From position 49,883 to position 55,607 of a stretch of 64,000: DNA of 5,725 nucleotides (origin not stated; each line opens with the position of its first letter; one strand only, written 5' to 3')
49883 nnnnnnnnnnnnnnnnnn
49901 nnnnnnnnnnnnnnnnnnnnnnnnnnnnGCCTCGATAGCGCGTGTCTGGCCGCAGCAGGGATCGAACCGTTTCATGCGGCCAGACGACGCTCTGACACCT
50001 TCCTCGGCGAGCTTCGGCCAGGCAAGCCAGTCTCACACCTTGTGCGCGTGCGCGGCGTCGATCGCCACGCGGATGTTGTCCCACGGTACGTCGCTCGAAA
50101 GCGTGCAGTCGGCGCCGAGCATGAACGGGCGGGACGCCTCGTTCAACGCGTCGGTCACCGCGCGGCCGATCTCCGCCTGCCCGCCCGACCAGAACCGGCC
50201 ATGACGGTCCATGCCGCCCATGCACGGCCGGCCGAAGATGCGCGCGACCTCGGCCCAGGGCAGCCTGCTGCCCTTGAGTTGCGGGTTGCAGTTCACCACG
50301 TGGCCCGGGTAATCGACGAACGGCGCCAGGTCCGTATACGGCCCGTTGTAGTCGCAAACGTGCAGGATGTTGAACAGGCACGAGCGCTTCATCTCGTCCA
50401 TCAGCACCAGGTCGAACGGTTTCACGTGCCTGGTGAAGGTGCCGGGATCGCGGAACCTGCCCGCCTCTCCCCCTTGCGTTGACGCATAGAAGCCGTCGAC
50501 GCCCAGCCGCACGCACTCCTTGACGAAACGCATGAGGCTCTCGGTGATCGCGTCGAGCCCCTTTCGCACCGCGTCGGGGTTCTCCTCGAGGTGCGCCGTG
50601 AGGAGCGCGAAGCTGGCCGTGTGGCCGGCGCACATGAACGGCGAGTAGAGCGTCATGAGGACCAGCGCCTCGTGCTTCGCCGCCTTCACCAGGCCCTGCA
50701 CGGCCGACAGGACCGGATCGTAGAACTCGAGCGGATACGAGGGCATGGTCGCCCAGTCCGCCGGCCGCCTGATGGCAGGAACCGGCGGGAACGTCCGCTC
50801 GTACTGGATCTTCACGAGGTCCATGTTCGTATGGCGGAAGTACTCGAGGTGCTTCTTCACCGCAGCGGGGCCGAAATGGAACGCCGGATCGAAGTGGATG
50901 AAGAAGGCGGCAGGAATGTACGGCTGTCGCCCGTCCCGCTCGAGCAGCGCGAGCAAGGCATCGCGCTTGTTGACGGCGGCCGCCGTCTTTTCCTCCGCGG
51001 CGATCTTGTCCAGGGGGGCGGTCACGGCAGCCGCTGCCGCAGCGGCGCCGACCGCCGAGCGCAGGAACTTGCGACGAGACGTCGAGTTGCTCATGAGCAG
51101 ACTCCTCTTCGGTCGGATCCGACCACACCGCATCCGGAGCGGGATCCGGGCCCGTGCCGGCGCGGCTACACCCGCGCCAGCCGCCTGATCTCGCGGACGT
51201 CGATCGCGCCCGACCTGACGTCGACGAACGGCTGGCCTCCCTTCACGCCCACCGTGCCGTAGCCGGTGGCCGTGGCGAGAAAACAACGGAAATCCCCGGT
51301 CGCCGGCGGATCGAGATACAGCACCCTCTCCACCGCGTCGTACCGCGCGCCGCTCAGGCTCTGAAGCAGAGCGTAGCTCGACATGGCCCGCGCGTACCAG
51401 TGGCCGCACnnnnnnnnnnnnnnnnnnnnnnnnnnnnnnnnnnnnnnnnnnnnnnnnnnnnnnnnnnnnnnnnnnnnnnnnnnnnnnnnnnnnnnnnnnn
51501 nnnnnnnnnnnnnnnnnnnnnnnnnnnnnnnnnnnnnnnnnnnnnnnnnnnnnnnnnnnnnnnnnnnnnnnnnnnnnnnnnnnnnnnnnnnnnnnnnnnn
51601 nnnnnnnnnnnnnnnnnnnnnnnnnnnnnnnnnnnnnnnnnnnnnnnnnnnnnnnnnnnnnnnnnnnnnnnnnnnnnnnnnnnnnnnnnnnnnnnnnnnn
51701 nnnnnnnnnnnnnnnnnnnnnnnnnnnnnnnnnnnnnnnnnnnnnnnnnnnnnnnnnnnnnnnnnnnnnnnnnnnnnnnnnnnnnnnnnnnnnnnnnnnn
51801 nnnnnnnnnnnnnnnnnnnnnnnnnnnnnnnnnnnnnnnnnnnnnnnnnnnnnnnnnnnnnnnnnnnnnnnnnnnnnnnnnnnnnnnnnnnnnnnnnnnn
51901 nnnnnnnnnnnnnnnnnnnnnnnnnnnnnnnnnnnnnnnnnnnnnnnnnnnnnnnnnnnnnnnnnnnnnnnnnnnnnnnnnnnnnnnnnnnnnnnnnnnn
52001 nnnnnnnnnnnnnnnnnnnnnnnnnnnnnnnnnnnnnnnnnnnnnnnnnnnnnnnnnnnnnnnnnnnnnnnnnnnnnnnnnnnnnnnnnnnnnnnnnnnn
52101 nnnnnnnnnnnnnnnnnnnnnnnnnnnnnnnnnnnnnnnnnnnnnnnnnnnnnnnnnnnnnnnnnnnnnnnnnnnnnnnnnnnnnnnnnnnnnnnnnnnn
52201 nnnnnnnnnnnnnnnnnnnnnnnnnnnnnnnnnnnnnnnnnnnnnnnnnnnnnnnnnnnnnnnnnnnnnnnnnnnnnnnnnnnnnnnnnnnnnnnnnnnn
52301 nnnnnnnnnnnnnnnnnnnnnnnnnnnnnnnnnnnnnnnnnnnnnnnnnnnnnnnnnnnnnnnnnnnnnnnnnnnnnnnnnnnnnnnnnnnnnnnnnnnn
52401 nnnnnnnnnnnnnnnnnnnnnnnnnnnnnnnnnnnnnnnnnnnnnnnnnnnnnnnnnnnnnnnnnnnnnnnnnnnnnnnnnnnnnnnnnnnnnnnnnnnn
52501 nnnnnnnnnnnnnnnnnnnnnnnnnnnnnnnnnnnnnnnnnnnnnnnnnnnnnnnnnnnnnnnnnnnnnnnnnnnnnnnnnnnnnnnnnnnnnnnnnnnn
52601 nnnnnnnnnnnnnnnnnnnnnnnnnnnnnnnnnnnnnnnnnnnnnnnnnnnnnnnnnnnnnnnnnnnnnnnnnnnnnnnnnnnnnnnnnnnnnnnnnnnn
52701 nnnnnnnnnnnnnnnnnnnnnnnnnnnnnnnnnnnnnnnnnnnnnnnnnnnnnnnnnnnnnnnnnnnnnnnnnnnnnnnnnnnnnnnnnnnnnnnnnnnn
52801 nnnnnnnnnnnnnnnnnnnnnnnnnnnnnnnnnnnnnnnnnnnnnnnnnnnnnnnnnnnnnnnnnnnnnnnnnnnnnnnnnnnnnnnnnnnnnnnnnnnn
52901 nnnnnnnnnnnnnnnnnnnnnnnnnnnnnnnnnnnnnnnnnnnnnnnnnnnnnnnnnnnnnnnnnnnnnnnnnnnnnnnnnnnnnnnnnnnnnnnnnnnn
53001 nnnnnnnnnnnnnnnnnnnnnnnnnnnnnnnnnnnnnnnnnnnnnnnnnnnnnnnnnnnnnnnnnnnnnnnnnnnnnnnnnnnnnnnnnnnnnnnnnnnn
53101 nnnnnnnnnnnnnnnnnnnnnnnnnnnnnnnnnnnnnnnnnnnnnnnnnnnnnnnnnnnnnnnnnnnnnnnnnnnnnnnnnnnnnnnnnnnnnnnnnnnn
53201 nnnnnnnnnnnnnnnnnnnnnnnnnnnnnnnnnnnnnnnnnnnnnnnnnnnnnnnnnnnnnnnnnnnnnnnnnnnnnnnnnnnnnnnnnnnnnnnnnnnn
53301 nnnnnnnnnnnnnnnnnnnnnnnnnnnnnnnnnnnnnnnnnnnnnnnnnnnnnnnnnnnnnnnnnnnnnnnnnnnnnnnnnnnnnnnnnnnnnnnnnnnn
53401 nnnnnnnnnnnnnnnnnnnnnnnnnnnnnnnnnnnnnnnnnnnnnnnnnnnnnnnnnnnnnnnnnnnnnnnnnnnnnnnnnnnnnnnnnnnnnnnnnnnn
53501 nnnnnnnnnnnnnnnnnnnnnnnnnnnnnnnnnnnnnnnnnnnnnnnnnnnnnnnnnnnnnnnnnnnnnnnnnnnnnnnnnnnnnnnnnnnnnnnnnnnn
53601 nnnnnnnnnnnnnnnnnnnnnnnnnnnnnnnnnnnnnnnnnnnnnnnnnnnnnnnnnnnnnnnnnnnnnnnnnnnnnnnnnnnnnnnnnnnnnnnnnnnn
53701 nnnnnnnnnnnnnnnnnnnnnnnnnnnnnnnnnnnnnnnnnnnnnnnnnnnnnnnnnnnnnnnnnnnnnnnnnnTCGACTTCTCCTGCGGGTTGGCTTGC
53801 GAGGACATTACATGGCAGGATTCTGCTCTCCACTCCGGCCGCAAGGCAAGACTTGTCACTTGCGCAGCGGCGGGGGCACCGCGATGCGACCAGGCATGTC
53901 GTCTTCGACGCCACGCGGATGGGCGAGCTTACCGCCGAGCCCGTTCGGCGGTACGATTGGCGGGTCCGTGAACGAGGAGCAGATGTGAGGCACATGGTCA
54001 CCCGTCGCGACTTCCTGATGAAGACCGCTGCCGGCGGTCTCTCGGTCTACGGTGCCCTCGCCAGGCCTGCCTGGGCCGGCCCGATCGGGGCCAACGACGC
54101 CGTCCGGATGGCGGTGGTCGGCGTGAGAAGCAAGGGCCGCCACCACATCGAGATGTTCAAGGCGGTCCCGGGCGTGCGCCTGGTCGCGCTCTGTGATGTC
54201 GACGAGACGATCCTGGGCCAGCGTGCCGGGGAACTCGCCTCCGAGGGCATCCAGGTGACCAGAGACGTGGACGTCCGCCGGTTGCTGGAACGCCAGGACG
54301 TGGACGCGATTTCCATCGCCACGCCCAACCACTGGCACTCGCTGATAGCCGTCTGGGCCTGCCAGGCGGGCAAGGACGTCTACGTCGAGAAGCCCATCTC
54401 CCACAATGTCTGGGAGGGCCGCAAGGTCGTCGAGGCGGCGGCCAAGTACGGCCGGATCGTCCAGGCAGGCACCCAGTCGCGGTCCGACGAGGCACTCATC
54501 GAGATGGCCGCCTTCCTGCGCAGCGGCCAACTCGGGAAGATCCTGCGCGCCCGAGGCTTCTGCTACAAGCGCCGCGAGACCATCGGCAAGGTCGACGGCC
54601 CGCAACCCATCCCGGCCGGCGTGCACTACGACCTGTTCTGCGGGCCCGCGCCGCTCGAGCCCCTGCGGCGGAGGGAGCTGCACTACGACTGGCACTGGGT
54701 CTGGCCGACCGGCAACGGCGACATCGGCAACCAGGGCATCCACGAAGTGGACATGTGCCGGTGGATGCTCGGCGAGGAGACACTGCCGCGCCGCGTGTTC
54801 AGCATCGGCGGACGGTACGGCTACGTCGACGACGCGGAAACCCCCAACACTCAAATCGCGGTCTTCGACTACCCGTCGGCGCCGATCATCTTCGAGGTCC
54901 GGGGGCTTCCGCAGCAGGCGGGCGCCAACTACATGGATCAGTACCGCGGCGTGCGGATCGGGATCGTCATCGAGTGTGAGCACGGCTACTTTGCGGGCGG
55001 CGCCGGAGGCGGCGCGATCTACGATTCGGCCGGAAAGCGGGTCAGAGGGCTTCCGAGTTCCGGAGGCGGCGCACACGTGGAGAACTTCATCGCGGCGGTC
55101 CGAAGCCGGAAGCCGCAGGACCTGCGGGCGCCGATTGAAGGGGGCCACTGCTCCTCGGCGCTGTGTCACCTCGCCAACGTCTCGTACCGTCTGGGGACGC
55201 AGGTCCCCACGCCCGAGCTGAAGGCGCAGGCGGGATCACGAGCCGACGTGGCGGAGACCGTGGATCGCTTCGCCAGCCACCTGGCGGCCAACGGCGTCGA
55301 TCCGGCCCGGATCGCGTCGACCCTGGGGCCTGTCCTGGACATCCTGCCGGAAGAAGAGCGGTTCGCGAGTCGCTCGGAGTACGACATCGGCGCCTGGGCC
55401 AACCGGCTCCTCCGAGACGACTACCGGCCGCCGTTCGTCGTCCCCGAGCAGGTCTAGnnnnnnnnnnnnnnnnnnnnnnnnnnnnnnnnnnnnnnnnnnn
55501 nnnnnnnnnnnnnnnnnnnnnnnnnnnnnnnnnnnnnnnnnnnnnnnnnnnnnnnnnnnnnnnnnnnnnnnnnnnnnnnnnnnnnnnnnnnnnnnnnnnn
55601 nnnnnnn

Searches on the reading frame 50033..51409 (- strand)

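Call 34: search_protein_families(library=pfam, proteins=[window:50033-51409:-], max_evalue=0.001)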
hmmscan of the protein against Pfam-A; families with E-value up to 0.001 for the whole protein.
window:50033-51409:- (458 aa): 1 family
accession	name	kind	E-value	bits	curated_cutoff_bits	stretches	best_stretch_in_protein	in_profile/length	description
PF01208.23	URO-D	-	2.4e-13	50.3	23.9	1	203-455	89-345/346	Uroporphyrinogen decarboxylase (URO-D)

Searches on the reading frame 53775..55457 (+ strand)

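Call 34: search_protein_families(library=pfam, proteins=[window:53775-55457:+], max_evalue=0.001)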
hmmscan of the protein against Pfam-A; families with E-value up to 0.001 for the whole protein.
window:53775-55457:+ (560 aa): 3 families
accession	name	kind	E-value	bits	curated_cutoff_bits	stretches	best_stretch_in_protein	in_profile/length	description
PF01408.29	GFO_IDH_MocA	-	6.8e-18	65.9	24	1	110-232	1-119/120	Oxidoreductase family, NAD-binding Rossmann fold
PF19051.5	GFO_IDH_MocA_C2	-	2.2e-09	37.6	23.3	1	258-340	27-110/254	Oxidoreductase family, C-terminal alpha/beta domain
PF22725.1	GFO_IDH_MocA_C3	-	9.2e-08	32.6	27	1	303-368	32-94/124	GFO/IDH/MocA C-terminal domain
